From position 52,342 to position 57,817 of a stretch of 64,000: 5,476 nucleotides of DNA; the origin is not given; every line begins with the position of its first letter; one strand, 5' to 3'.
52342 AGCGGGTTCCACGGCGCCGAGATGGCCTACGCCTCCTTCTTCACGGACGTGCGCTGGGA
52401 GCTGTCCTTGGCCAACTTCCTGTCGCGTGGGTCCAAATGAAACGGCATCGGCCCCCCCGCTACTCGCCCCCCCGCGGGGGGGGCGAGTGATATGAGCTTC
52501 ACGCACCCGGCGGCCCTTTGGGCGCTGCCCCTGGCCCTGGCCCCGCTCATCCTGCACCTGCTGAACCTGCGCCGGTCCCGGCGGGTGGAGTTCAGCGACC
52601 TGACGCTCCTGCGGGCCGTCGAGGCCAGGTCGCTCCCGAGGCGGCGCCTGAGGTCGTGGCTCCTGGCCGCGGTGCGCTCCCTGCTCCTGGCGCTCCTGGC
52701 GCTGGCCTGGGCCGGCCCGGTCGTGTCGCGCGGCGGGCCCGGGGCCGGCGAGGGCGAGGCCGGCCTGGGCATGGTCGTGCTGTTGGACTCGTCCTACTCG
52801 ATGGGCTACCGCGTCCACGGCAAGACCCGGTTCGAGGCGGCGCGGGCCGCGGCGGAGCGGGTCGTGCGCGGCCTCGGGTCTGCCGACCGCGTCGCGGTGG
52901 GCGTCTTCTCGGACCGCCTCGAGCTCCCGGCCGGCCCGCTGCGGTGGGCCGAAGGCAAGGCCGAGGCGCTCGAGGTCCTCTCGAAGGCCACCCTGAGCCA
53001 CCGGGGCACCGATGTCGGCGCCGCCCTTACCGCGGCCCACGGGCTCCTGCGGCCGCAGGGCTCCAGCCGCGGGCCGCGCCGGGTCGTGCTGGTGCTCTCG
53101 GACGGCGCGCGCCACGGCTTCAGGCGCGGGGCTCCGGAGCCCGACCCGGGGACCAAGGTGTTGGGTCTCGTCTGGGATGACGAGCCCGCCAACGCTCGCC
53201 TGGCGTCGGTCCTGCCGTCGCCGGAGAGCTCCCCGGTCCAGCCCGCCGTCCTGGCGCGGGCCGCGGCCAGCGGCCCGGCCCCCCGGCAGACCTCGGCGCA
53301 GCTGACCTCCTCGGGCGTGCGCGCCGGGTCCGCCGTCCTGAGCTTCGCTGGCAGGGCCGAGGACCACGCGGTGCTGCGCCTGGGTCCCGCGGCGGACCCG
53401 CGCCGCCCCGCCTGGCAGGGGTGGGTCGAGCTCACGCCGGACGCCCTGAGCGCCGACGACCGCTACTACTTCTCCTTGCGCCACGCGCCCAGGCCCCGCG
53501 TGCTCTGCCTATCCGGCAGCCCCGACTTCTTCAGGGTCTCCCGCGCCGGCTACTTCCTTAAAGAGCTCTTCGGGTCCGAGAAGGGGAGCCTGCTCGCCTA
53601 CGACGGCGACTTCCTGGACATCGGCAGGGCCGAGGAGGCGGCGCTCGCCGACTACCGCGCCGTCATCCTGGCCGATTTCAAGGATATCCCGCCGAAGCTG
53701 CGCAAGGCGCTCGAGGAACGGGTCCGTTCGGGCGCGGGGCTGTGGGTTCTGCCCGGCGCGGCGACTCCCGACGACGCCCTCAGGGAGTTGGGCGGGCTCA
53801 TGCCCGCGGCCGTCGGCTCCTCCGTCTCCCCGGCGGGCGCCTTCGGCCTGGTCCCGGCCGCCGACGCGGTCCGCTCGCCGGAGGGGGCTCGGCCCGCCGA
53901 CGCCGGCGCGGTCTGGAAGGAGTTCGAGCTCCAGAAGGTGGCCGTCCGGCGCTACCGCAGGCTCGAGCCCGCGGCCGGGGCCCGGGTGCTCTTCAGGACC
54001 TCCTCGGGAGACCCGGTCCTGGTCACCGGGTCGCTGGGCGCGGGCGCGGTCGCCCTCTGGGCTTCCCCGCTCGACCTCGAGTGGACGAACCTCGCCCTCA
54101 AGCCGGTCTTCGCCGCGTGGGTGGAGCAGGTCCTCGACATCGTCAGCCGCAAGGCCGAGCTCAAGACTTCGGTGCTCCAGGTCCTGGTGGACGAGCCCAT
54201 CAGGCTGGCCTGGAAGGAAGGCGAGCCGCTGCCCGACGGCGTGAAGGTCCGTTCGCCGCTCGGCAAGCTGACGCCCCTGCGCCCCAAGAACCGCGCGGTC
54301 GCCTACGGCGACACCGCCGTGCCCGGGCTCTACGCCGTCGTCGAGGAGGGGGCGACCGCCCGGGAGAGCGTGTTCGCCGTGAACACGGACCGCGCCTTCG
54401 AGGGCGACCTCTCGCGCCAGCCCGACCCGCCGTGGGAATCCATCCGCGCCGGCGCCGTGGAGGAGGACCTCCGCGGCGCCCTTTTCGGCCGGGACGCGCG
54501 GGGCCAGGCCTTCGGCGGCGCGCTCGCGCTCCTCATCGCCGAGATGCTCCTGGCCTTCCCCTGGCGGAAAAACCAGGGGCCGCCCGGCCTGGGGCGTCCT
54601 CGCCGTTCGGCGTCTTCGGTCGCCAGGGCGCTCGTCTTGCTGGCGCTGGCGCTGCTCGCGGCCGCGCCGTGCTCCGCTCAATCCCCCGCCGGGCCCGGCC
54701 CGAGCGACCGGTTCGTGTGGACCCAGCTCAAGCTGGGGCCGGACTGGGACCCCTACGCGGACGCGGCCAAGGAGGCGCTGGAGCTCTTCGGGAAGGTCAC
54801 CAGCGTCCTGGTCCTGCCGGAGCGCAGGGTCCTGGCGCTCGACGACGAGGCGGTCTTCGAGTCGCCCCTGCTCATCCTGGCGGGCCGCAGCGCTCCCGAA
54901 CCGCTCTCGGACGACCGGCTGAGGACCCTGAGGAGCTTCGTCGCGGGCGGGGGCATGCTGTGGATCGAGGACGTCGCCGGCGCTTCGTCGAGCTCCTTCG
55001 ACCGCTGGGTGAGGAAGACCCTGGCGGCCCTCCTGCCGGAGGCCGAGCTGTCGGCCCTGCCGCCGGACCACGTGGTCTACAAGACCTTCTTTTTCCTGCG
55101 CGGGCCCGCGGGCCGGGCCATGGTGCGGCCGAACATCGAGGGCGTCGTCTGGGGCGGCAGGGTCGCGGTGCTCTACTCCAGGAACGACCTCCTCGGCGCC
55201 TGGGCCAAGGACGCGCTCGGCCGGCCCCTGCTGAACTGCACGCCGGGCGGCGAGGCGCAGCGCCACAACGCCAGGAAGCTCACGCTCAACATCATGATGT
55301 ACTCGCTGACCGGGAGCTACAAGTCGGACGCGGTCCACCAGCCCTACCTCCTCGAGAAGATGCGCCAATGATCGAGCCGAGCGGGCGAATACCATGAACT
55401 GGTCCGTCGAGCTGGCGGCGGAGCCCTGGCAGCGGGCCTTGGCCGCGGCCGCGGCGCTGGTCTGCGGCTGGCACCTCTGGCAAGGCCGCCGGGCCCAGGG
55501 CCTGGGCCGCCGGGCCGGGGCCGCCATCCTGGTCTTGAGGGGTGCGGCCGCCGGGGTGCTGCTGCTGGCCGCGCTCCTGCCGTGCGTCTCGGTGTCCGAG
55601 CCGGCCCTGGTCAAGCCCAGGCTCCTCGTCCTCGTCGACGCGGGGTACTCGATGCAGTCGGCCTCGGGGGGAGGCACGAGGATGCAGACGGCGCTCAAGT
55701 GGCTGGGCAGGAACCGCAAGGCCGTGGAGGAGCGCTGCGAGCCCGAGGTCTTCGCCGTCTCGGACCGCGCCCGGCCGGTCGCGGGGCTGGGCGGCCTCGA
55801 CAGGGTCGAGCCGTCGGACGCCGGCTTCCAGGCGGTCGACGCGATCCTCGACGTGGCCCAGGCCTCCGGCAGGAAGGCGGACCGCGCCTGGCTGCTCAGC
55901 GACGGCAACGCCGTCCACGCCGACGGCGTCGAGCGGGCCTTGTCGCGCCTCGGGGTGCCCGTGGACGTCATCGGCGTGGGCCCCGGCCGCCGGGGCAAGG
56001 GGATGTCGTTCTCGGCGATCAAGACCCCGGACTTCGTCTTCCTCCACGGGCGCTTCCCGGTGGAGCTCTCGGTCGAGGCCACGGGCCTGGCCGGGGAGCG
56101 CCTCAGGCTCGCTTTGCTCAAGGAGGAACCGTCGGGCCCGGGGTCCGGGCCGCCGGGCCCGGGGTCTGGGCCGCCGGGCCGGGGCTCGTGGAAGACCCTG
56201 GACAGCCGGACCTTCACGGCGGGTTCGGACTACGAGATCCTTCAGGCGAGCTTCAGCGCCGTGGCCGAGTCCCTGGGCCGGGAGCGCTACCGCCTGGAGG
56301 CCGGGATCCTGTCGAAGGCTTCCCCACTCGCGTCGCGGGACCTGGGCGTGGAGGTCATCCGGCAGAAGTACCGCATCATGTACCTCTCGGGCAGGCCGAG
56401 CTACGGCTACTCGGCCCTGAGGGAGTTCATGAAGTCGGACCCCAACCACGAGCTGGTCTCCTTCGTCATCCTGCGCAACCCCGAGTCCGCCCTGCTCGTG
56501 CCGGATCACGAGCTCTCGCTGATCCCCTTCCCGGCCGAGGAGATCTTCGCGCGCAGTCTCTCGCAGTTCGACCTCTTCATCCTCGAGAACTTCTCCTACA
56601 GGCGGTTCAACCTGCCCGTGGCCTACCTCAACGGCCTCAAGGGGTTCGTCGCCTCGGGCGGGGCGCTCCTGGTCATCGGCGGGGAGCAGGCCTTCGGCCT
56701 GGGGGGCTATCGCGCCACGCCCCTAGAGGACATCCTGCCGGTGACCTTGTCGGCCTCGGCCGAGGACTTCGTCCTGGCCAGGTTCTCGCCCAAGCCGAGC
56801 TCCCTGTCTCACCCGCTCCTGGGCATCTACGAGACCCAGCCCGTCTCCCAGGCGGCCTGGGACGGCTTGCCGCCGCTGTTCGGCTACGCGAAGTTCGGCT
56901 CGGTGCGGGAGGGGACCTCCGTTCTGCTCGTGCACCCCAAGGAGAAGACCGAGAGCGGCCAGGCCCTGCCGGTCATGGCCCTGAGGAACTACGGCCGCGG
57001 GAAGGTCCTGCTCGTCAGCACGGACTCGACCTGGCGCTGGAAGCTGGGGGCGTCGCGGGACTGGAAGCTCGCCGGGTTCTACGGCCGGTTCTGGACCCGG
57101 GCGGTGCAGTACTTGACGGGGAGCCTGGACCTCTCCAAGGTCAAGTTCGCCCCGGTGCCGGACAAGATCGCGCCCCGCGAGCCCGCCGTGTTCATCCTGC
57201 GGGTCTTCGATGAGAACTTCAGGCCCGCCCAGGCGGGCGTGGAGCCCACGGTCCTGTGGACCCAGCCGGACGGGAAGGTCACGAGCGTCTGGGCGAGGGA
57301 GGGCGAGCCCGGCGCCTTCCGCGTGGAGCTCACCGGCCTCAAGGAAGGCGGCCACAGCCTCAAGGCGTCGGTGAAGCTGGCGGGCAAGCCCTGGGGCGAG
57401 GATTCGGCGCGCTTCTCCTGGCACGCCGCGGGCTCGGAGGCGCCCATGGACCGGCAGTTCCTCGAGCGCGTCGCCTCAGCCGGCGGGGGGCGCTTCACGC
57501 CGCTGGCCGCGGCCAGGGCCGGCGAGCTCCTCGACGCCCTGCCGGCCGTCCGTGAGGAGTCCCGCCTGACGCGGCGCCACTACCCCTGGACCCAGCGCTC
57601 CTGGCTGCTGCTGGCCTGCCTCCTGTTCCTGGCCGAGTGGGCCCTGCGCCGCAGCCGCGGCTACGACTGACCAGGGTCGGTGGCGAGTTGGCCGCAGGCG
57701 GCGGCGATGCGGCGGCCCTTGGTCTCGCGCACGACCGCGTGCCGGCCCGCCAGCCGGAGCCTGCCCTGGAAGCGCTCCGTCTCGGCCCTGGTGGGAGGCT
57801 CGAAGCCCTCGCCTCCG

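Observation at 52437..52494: Dispersed mini-ORF + GC-hairpin element that bridges one gene's stop to the next gene's start (best copy; family description)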

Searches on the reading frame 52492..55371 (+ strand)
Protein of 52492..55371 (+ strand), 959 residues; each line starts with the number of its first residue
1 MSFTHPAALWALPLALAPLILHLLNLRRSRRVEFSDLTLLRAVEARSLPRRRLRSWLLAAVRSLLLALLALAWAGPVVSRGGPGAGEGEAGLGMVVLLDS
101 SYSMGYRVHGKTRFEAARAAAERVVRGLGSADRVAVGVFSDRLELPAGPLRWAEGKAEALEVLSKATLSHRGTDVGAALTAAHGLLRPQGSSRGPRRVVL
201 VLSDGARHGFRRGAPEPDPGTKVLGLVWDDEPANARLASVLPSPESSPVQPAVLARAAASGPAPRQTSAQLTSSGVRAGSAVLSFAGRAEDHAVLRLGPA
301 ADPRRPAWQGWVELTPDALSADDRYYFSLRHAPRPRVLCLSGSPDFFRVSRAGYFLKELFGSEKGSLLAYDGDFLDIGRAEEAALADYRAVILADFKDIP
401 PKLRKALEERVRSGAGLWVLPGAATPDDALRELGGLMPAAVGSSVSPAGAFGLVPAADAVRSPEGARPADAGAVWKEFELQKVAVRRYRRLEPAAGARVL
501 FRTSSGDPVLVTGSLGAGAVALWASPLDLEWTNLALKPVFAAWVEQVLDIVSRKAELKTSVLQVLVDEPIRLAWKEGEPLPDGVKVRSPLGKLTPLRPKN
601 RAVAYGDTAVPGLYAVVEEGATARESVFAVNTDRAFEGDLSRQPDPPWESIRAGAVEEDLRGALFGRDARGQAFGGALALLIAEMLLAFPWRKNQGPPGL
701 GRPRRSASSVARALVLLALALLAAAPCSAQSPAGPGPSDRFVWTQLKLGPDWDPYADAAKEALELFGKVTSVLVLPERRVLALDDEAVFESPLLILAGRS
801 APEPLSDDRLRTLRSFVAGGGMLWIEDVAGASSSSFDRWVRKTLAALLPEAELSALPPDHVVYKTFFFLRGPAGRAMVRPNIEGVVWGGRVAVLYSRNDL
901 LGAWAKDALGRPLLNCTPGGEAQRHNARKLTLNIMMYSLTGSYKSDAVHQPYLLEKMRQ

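Call 13: search_protein_families(library=pfam, proteins=[window:52492-55368:+])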
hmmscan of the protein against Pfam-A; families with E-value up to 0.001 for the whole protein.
window:52492-55368:+ (959 aa): 4 families
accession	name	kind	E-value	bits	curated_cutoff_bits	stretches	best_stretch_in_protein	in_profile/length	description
PF13709.12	DUF4159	-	1.4e-30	106.8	25.9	1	746-939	5-202/202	Domain of unknown function (DUF4159)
PF07584.16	BatA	-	1.1e-14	55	25.9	1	1-76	1-77/77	Aerotolerance regulator N-terminal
PF13519.12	VWA_2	-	5.1e-14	53.2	27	1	94-205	1-106/107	von Willebrand factor type A domain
PF00092.34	VWA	-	1.1e-08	36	23.8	1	94-208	2-116/174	von Willebrand factor type A domain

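Call 31: find_encoding_contigs(protein=window:52492-55371:+, flank=10000, max_places=10)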
Protein window:52492-55371:+ (959 aa): no gene with exactly this product is on record in the collection.

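Call 32: find_homologous_proteins(query=window:52492-55368:+, max_evalue=1e-30)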
Query window:52492-55368:+ (959 aa): 47 proteins with E <= 1e-30 among 8000 candidates.
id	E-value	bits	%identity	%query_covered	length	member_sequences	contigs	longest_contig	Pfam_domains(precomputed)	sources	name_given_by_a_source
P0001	0.0e+0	2101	100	100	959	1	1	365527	PF00092.35,PF13709.13,PF13519.13,PF07584.17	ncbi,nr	ncbi:MAG: DUF4159 domain-containing protein [Elusimicrobia bacterium]|nr:DUF4159 domain-containing p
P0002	0.0e+0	1270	65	100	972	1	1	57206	PF00092.35,PF13709.13,PF13519.13,PF07584.17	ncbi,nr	ncbi:MAG: DUF4159 domain-containing protein [Elusimicrobia bacterium]|nr:DUF4159 domain-containing p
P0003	0.0e+0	1234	62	100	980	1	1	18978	PF00092.35,PF13709.13,PF13519.13,PF07584.17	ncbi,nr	ncbi:MAG: DUF4159 domain-containing protein [Elusimicrobia bacterium]|nr:DUF4159 domain-containing p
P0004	0.0e+0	1195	62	100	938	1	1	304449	PF00092.35,PF13709.13,PF13519.13,PF07584.17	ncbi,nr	ncbi:MAG: DUF4159 domain-containing protein [Elusimicrobia bacterium]|nr:DUF4159 domain-containing p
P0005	0.0e+0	1171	61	100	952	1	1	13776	PF00092.35,PF13709.13,PF13519.13,PF07584.17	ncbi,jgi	ncbi:MAG: DUF4159 domain-containing protein [Elusimicrobiota bacterium]|jgi:hypothetical protein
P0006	1.0e-267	909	51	100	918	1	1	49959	PF00092.35,PF13709.13,PF13519.13,PF07584.17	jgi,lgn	jgi:hypothetical protein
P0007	6.1e-264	897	50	100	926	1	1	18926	PF00092.35,PF13709.13,PF13519.13,PF07584.17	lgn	-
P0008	3.5e-261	887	48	100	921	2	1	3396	PF00092.35,PF13709.13,PF13519.13,PF07584.17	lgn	-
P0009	4.4e-261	887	50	100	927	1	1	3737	PF13709.13,PF13519.13,PF07584.17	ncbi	-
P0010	9.5e-259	879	49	98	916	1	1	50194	PF00092.35,PF13709.13,PF13519.13,PF07584.17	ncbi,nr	ncbi:MAG: DUF4159 domain-containing protein [Elusimicrobia bacterium]|nr:DUF4159 domain-containing p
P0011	6.7e-257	873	50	96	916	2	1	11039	PF00092.35,PF13709.13,PF13519.13,PF07584.17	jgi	-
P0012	9.3e-257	873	50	97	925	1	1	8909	PF00092.35,PF13709.13,PF13519.13,PF07584.17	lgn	-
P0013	2.6e-252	858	63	23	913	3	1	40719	PF13709.13,PF13519.13,PF07584.17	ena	-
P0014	1.7e-246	839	48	100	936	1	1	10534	PF13709.13,PF13519.13,PF07584.17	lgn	-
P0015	4.3e-245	834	48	100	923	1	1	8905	PF13709.13,PF13519.13,PF05762.21,PF07584.17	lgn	-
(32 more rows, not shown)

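Call 33: find_encoding_contigs(protein=P0001, flank=10000, max_places=3)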
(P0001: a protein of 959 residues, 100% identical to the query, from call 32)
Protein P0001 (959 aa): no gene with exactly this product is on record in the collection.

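Call 34: find_encoding_contigs(protein=P0002, flank=10000, max_places=3)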
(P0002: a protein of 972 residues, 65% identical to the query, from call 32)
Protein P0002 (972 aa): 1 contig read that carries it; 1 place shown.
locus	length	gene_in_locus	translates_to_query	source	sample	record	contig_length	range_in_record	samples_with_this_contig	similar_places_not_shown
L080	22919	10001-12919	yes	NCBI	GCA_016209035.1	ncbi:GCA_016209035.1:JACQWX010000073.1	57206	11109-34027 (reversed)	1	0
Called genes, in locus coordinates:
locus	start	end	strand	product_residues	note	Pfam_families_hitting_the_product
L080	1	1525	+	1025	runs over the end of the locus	PF13428:TPR_14 (weak), PF13432:TPR_16, PF12895:ANAPC3 (weak), PF13432:TPR_16 (weak), PF00515:TPR_1 (weak), PF13431:TPR_17 (weak), PF14559:TPR_19 (weak), PF13432:TPR_16 (weak), +13 more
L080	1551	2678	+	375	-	-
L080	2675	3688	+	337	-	PF20030:bpMoxR, PF07726:AAA_3, PF07728:AAA_5, PF17863:AAA_lid_2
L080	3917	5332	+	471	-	-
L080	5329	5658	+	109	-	-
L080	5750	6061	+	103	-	PF00291:PALP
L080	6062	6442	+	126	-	PF00288:GHMP_kinases_N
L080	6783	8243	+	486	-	PF04326:SLFN_AlbA_2, PF13749:HATPase_c_4, PF21247:Fic-like_C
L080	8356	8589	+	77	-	-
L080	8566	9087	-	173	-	PF14512:TM1586_NiRdase (faint), PF00881:Nitroreductase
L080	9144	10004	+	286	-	PF01882:DUF58, PF13519:VWA_2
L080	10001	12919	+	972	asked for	PF07584:BatA, PF00092:VWA (weak), PF13519:VWA_2, PF13709:DUF4159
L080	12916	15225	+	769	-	PF07090:GATase1_like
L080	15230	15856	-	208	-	PF13432:TPR_16 (weak)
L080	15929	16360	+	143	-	-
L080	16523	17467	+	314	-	PF04909:Amidohydro_2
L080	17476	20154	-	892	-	-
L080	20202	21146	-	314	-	PF07719:TPR_2 (faint), PF13428:TPR_14 (faint), PF00515:TPR_1 (faint), PF13432:TPR_16 (weak), PF13181:TPR_8 (faint), PF13414:TPR_11 (faint), PF13424:TPR_12 (weak)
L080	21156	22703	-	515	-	PF00515:TPR_1 (faint), PF07719:TPR_2 (faint), PF13371:TPR_9 (faint), PF13414:TPR_11 (faint), PF14559:TPR_19 (weak), PF13431:TPR_17 (faint)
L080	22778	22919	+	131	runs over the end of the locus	-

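Call 35: find_encoding_contigs(protein=P0004, flank=10000, max_places=3)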
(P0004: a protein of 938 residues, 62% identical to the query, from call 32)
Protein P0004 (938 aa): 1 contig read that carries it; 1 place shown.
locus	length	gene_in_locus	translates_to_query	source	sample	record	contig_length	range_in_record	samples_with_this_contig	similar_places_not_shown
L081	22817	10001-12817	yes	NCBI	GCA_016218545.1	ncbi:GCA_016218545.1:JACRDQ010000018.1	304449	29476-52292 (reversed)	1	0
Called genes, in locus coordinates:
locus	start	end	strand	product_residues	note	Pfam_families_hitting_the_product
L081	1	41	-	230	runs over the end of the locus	-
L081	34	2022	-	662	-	PF00005:ABC_tran, PF13304:AAA_21 (faint), PF12704:MacB_PCD, PF02687:FtsX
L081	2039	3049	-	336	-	PF25917:BSH_RND (faint), PF25973:BSH_CzcB, PF25954:Beta-barrel_RND_2 (weak), PF25990:Beta-barrel_YknX (faint), PF25989:YknX_C (faint), PF25967:RND-MFP_C (weak)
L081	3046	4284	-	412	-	PF02321:OEP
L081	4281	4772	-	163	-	PF20789:4HBT_3C (weak), PF13622:4HBT_3 (weak), PF03061:4HBT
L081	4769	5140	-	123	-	-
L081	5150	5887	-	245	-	PF13103:TonB_2, PF03544:TonB_C (weak)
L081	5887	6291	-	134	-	PF02472:ExbD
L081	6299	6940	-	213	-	PF01618:MotA_ExbB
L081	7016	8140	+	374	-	-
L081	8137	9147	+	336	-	PF20030:bpMoxR, PF07726:AAA_3, PF07728:AAA_5, PF17863:AAA_lid_2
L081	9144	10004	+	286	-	PF01882:DUF58, PF05762:VWA_CoxE (weak), PF13519:VWA_2 (weak)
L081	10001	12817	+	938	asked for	PF07584:BatA, PF00092:VWA, PF13519:VWA_2, PF13709:DUF4159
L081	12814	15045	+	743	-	PF07090:GATase1_like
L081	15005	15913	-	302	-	PF00892:EamA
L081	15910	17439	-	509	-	PF00515:TPR_1 (faint), PF07719:TPR_2 (faint), PF13428:TPR_14 (faint), PF13432:TPR_16 (faint), PF13181:TPR_8 (faint), PF13431:TPR_17 (faint)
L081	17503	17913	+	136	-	-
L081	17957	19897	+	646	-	PF11028:TMEM260_N, PF13371:TPR_9 (weak)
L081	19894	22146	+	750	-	PF11028:TMEM260_N, PF13231:PMT_2 (weak), PF28495:TMEM260_2, PF07719:TPR_2 (faint)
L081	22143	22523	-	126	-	PF13340:DUF4096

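Call 54: find_encoding_contigs(protein=P0003, flank=10000, max_places=2)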
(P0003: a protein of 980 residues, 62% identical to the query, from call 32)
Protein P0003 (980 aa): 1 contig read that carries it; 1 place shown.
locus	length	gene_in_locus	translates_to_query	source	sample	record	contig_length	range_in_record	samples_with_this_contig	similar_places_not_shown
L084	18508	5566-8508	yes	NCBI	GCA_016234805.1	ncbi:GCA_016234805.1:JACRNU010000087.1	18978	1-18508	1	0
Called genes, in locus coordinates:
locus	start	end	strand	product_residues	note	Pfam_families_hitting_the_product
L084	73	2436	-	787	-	PF17820:PDZ_6 (weak), PF02985:HEAT (faint), PF13646:HEAT_2, PF00595:PDZ (weak), PF13180:PDZ_2 (weak), PF17820:PDZ_6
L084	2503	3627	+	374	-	-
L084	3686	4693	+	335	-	PF20030:bpMoxR, PF07726:AAA_3, PF07728:AAA_5, PF17863:AAA_lid_2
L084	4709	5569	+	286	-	PF01882:DUF58, PF13519:VWA_2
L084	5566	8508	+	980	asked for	PF07584:BatA, PF00092:VWA, PF13519:VWA_2, PF13709:DUF4159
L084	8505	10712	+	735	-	PF07090:GATase1_like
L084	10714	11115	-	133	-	PF16976:RcpC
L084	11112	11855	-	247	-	-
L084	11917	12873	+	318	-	PF04909:Amidohydro_2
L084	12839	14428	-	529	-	PF25575:TPR_BSK1_C (faint), PF00515:TPR_1 (faint), PF07719:TPR_2 (faint), PF13181:TPR_8 (faint), PF13428:TPR_14 (faint), PF13432:TPR_16 (faint), PF14853:Fis1_TPR_C (faint)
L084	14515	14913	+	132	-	-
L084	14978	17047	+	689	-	PF11028:TMEM260_N, PF13428:TPR_14 (faint), PF07719:TPR_2 (faint), PF13432:TPR_16, PF23914:TPR_CcmH_CycH (weak), PF13424:TPR_12 (weak), PF13432:TPR_16 (weak), PF14559:TPR_19 (weak), +5 more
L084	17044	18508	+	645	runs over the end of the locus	PF11028:TMEM260_N, PF28495:TMEM260_2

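Call 55: find_encoding_contigs(protein=P0005, flank=10000, max_places=2)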
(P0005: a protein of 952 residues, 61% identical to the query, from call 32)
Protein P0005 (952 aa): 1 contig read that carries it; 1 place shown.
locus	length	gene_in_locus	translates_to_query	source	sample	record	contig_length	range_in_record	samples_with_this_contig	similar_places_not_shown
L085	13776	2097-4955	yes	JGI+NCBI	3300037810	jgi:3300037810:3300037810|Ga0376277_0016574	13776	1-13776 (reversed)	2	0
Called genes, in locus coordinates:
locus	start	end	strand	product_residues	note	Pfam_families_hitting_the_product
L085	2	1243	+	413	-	PF04055:Radical_SAM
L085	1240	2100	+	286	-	PF01882:DUF58, PF13519:VWA_2 (weak)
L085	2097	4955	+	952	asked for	PF07584:BatA, PF00092:VWA (weak), PF13519:VWA_2, PF13709:DUF4159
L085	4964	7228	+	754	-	PF07090:GATase1_like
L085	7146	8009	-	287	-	PF00892:EamA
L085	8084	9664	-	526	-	PF00515:TPR_1 (faint), PF07719:TPR_2 (faint), PF13428:TPR_14 (faint), PF13181:TPR_8 (faint), PF13431:TPR_17 (faint), PF14559:TPR_19 (faint)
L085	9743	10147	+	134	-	-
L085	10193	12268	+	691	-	PF11028:TMEM260_N, PF13428:TPR_14 (faint), PF13181:TPR_8 (faint), PF23914:TPR_CcmH_CycH (faint), PF13424:TPR_12 (weak), PF13432:TPR_16 (weak), PF13424:TPR_12 (weak), PF14559:TPR_19 (weak), +6 more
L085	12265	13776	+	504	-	PF11028:TMEM260_N, PF28495:TMEM260_2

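Call 56: find_encoding_contigs(protein=P0010, flank=10000, max_places=2)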
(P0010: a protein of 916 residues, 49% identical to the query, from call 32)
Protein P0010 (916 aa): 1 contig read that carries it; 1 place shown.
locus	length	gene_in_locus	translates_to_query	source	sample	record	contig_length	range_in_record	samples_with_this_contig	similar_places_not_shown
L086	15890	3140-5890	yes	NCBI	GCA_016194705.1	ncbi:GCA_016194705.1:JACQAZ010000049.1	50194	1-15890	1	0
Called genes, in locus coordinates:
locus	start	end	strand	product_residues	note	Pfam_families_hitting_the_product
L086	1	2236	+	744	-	PF07719:TPR_2 (faint), PF00515:TPR_1, PF13432:TPR_16 (weak), PF00004:AAA, PF17862:AAA_lid_3 (weak), PF05496:RuvB_N (weak), PF00004:AAA, PF17862:AAA_lid_3, +26 more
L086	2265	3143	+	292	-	PF01882:DUF58, PF13519:VWA_2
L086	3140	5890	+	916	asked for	PF07584:BatA, PF00092:VWA (weak), PF13519:VWA_2, PF13709:DUF4159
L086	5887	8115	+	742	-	PF07090:GATase1_like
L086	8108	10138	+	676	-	PF11028:TMEM260_N, PF13424:TPR_12 (faint), PF07719:TPR_2 (faint), PF00515:TPR_1 (faint), PF13174:TPR_6 (faint), PF13176:TPR_7 (faint), PF13432:TPR_16, PF14559:TPR_19 (weak), +1 more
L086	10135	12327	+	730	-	PF11028:TMEM260_N, PF28495:TMEM260_2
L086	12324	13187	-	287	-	-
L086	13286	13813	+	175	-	PF00085:Thioredoxin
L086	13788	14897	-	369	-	PF13472:Lipase_GDSL_2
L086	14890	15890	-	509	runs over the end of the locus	PF13231:PMT_2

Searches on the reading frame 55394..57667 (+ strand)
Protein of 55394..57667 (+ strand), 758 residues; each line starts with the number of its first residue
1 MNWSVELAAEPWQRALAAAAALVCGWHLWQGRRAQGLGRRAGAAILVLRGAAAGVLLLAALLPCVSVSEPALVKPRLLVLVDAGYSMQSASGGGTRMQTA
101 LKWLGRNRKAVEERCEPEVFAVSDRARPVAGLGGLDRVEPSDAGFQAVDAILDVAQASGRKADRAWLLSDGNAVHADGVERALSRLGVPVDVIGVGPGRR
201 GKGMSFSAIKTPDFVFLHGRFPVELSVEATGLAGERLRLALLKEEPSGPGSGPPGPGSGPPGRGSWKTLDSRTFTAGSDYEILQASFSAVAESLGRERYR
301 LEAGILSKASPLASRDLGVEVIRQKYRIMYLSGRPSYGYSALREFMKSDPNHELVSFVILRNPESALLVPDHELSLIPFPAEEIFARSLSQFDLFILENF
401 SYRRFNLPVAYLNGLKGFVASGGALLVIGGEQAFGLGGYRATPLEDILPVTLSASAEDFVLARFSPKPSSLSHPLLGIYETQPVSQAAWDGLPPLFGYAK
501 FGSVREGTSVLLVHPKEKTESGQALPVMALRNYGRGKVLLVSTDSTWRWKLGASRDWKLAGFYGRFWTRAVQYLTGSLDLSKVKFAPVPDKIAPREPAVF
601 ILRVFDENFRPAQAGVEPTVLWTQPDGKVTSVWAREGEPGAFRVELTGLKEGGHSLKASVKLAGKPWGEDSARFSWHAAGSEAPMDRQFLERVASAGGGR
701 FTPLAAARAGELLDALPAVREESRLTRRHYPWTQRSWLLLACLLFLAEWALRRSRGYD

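Call 13: search_protein_families(library=pfam, proteins=[window:55394-57667:+])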
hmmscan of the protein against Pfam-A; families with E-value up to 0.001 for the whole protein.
window:55394-57667:+ (758 aa): 1 family
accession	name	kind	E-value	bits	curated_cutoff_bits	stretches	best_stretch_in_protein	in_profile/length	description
PF07090.17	GATase1_like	-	5.4e-12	46.2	27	1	395-575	80-246/247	Putative glutamine amidotransferase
